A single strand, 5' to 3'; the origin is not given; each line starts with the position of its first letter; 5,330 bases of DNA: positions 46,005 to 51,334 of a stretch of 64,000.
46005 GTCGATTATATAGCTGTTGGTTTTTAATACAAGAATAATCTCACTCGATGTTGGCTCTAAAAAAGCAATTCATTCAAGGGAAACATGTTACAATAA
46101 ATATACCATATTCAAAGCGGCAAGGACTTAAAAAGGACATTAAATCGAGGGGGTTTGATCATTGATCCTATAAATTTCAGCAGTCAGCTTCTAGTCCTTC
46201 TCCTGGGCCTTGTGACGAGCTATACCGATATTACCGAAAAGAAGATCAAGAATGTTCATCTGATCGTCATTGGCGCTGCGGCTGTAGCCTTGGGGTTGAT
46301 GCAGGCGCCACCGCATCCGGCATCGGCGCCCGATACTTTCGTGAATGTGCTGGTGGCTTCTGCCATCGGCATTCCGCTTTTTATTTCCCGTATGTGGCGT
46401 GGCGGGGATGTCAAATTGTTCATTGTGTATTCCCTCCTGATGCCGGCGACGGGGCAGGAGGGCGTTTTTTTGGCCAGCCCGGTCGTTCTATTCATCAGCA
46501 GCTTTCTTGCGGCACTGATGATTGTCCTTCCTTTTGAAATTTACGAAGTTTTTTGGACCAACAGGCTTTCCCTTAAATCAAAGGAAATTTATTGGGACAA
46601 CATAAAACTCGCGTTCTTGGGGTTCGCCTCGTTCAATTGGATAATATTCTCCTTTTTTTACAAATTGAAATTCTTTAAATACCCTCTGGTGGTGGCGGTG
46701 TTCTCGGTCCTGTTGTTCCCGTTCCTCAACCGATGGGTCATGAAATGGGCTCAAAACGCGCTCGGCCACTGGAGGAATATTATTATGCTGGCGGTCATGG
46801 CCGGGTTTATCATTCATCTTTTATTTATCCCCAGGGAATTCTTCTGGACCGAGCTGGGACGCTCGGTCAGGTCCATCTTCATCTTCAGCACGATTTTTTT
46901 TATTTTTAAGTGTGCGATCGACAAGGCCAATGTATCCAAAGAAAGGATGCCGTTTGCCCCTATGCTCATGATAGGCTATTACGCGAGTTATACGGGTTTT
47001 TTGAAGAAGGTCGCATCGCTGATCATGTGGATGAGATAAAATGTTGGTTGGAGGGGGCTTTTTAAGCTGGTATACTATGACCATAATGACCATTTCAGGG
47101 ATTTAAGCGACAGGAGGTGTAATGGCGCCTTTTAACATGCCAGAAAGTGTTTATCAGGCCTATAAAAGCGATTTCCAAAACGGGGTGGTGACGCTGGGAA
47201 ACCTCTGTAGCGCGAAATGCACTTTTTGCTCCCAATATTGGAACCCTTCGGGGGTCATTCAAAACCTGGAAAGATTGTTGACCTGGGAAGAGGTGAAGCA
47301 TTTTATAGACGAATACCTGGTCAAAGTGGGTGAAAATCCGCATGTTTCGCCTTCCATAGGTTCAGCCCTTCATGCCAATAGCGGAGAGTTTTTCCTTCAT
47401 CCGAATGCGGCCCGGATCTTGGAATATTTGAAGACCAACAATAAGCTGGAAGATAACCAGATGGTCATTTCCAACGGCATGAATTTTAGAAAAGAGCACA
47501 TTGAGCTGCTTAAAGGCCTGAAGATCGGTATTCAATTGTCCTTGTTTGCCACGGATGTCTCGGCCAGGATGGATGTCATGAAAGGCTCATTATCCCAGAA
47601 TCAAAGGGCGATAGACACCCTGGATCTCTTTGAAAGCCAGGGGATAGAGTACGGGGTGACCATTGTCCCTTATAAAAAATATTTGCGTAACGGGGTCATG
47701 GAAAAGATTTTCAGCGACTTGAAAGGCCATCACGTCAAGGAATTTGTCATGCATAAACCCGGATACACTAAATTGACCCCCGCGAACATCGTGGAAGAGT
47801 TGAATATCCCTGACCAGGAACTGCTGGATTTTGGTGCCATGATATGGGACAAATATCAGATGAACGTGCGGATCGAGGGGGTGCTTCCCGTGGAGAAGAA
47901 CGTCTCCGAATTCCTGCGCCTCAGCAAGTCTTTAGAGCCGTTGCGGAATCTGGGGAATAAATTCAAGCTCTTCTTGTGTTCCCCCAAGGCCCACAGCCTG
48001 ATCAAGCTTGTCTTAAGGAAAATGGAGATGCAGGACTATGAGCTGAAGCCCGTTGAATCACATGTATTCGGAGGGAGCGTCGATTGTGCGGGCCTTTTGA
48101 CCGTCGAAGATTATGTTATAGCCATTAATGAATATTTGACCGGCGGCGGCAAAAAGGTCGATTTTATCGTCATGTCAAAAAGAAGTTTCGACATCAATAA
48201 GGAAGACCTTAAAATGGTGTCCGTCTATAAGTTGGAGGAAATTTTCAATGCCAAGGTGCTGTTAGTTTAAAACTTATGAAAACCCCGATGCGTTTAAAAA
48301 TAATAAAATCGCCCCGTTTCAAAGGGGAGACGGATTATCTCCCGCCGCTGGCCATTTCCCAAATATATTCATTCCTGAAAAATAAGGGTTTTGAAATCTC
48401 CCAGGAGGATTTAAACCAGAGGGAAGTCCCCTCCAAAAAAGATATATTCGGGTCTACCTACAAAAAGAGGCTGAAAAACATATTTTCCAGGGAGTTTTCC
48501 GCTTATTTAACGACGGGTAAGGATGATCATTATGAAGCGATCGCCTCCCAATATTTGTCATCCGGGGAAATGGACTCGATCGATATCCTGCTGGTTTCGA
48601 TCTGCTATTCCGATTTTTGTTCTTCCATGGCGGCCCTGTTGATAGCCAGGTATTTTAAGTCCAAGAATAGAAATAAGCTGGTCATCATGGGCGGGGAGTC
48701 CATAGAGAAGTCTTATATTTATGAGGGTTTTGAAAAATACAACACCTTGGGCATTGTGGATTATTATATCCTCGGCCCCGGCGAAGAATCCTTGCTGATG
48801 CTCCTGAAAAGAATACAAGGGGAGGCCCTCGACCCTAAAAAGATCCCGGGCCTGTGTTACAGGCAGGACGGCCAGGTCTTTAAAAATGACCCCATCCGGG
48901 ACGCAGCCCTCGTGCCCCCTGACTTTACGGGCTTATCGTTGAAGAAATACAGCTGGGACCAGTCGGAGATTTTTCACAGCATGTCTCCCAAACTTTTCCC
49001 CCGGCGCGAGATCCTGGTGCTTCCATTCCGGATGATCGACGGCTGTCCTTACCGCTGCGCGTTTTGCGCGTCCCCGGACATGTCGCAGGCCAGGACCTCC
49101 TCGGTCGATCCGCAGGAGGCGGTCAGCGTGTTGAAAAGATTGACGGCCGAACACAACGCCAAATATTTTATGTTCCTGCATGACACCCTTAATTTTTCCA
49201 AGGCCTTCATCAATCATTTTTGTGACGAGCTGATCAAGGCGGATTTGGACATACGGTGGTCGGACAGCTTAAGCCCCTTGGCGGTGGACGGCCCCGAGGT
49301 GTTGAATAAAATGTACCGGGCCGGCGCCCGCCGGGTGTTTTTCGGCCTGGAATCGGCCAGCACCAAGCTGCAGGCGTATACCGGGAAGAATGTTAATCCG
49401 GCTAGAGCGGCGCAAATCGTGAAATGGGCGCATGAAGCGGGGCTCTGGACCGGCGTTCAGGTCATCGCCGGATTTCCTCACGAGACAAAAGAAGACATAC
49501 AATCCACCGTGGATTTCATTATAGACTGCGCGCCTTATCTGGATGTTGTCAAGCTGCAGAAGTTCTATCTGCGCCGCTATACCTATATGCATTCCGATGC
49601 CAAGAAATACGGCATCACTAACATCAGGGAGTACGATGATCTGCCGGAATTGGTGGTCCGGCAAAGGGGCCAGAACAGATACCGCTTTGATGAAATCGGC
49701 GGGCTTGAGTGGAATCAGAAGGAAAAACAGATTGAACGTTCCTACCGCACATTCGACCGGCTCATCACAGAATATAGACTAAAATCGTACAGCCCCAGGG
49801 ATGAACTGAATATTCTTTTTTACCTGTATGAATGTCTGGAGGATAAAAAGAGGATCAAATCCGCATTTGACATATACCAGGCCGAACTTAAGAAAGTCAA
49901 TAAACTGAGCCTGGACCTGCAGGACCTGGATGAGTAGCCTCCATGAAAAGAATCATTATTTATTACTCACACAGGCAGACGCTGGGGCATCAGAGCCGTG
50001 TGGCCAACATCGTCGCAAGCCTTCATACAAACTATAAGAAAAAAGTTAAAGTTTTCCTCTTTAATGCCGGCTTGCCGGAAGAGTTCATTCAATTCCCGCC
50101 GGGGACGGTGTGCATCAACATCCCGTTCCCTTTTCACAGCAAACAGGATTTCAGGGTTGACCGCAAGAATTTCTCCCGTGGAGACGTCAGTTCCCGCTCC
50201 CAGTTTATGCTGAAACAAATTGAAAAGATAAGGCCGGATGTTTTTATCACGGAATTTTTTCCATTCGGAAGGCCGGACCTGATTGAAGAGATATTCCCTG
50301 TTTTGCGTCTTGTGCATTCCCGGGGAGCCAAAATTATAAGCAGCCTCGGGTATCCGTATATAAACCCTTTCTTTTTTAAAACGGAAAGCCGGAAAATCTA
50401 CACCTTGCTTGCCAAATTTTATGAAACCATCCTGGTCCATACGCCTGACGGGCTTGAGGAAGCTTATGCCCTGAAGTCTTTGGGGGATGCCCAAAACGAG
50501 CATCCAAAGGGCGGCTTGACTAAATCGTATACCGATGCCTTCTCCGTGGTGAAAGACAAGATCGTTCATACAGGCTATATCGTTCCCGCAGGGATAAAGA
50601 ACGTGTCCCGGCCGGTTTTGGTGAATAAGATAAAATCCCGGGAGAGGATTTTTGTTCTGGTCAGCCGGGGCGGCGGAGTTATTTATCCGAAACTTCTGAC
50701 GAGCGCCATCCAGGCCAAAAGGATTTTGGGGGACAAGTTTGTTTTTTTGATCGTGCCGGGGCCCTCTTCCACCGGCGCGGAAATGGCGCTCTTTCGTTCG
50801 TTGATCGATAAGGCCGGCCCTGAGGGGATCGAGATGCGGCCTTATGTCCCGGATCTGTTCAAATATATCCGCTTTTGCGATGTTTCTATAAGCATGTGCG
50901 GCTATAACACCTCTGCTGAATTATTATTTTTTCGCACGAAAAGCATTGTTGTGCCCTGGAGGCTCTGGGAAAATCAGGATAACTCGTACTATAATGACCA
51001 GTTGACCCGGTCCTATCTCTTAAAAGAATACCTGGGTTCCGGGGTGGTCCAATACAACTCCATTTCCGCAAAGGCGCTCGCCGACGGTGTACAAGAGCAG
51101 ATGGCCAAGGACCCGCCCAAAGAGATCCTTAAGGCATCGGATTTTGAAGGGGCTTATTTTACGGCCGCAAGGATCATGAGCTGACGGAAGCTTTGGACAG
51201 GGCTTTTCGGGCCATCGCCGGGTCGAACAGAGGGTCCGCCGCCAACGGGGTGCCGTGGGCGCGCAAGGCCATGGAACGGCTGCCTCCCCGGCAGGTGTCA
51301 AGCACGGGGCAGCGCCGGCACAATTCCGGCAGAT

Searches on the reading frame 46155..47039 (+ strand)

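Call 5: search_protein_families(library=pfam, proteins=[window:46155-47039:+], max_evalue=0.01)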
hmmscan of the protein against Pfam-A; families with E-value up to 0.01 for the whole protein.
window:46155-47039:+ (294 aa): 1 family
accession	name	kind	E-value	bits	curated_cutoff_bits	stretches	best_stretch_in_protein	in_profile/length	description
PF01478.23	Peptidase_A24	-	7.7e-07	30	26.5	1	13-123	2-103/104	Type IV leader peptidase family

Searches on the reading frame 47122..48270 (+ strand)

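Call 5: search_protein_families(library=pfam, proteins=[window:47122-48270:+], max_evalue=0.01)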
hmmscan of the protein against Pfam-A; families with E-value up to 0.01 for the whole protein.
window:47122-48270:+ (382 aa): 3 families
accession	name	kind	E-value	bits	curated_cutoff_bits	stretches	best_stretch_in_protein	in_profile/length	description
PF04055.27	Radical_SAM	-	3.6e-09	37.4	29.5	1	25-177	3-143/166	Radical SAM superfamily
PF04459.17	DUF512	-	0.0014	18.3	25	1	292-339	114-161/202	Protein of unknown function (DUF512)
PF19238.5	Radical_SAM_2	-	0.0044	17.2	26.7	0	121-201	63-142/151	Radical SAM-like domain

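Call 6: search_protein_families(library=ncbifam, proteins=[window:47122-48270:+], max_evalue=0.01)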
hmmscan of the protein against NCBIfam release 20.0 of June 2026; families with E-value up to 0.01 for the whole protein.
window:47122-48270:+ (382 aa): 3 families
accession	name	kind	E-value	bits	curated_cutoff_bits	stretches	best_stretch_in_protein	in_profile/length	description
NF012164.0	AlbA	equivalog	1.6e-08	33.4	850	1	86-186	165-263/442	subtilosin maturase AlbA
NF038283.1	viperin_w_prok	equivalog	0.00068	18.9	180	1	28-143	11-116/281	viperin family antiviral radical SAM protein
NF033640.1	N_Twi_rSAM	subfamily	0.0039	16.3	170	1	23-140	115-238/398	twitch domain-containing radical SAM protein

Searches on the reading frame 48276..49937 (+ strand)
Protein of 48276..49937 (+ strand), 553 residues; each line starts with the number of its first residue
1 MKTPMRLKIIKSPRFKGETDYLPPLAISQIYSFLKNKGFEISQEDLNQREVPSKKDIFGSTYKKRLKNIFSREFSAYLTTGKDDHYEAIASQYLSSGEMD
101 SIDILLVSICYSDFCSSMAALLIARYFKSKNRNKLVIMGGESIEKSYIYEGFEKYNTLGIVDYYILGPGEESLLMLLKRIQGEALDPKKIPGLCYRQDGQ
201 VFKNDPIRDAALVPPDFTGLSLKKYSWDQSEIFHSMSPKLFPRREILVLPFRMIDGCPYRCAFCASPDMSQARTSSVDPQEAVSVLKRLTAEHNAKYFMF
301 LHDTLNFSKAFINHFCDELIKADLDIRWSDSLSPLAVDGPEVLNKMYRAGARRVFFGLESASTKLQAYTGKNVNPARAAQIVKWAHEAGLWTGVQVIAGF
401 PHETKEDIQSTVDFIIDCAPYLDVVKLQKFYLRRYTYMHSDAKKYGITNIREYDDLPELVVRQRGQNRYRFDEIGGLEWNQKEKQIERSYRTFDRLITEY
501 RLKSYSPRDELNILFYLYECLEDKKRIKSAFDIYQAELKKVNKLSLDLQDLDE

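Call 5: search_protein_families(library=pfam, proteins=[window:48276-49937:+], max_evalue=0.01)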
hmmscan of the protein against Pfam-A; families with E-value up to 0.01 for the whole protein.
window:48276-49937:+ (553 aa): 1 family
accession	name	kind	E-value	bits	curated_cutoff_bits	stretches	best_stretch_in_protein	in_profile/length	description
PF04055.27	Radical_SAM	-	7.6e-20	72.2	29.5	1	253-415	3-166/166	Radical SAM superfamily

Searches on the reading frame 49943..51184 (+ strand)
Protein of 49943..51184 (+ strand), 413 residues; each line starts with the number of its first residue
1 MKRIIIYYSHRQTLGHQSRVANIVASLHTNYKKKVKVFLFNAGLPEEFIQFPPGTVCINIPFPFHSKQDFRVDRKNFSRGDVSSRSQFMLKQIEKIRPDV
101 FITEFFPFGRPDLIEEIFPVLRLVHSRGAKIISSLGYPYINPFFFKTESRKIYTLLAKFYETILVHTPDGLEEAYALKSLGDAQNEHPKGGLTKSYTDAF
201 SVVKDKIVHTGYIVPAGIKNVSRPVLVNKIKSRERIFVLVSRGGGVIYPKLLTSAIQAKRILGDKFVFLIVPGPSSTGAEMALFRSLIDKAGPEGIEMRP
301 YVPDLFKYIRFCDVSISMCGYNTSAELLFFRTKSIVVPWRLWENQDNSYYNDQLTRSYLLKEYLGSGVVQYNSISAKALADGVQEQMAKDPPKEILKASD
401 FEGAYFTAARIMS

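Call 5: search_protein_families(library=pfam, proteins=[window:49943-51184:+], max_evalue=0.01)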
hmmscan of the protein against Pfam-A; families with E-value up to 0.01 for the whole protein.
window:49943-51184:+ (413 aa): 1 family
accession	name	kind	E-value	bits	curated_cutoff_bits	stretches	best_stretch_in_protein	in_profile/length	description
PF04101.22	Glyco_tran_28_C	-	9.1e-05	23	22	1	292-390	53-144/166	Glycosyltransferase family 28 C-terminal domain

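Call 60: search_protein_families(library=ncbifam, proteins=[window:49943-51184:+], max_evalue=0.001)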
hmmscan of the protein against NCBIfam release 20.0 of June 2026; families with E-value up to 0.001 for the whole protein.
window:49943-51184:+ (413 aa): 0 families
